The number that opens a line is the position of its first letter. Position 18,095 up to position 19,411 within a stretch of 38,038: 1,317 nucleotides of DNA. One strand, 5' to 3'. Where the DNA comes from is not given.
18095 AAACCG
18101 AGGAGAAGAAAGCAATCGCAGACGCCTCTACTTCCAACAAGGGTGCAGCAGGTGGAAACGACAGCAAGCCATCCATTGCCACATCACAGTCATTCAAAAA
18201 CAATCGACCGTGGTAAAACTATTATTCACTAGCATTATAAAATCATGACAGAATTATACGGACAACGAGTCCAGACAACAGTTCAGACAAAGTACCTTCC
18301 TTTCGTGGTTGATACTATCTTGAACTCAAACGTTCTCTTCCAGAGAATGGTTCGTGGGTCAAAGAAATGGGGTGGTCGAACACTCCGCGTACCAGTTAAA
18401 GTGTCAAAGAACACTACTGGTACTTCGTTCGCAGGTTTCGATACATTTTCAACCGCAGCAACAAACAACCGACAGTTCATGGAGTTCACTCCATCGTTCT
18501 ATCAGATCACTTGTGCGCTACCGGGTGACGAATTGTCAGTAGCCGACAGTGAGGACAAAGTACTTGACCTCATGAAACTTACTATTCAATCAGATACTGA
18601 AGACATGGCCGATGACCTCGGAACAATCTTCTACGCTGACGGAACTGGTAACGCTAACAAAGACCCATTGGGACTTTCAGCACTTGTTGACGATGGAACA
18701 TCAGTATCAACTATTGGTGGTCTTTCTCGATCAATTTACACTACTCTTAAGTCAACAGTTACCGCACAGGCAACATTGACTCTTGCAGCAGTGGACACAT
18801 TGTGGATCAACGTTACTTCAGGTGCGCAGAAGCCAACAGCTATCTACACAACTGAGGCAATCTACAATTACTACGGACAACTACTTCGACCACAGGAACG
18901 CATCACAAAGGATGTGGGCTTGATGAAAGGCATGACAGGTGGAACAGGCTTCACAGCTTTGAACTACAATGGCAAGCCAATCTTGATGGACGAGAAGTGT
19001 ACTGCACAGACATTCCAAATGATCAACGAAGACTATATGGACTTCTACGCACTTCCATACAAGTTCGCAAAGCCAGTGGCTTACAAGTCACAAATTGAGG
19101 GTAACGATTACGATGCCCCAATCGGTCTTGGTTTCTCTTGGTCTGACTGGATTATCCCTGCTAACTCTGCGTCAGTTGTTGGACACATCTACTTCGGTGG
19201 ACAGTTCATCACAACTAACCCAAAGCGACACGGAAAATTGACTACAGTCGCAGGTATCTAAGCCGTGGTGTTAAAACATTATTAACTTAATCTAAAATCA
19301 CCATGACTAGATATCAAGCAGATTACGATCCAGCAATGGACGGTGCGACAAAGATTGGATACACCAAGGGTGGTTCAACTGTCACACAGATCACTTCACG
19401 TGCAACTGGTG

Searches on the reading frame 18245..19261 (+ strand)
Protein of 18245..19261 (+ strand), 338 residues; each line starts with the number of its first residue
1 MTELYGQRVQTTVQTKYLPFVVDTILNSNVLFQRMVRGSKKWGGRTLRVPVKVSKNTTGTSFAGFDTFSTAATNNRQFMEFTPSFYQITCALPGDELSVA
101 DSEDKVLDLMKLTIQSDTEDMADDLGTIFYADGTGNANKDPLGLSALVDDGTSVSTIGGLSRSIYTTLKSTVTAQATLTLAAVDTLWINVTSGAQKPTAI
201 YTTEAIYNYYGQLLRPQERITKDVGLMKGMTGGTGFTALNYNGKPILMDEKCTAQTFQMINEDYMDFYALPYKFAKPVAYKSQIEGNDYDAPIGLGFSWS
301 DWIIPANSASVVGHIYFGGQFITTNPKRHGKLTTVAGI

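Call 13: search_protein_families(library=phrogs, proteins=[window:18245-19261:+], max_evalue=0.001)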
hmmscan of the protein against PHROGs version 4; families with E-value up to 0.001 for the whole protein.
window:18245-19261:+ (338 aa): 2 families
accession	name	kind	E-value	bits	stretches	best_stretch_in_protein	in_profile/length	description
phrog_9953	-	head and packaging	1.4e-48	167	1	9-334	12-328/329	major head protein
phrog_14242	-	head and packaging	5.2e-13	49.4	1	134-269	210-341/396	major head protein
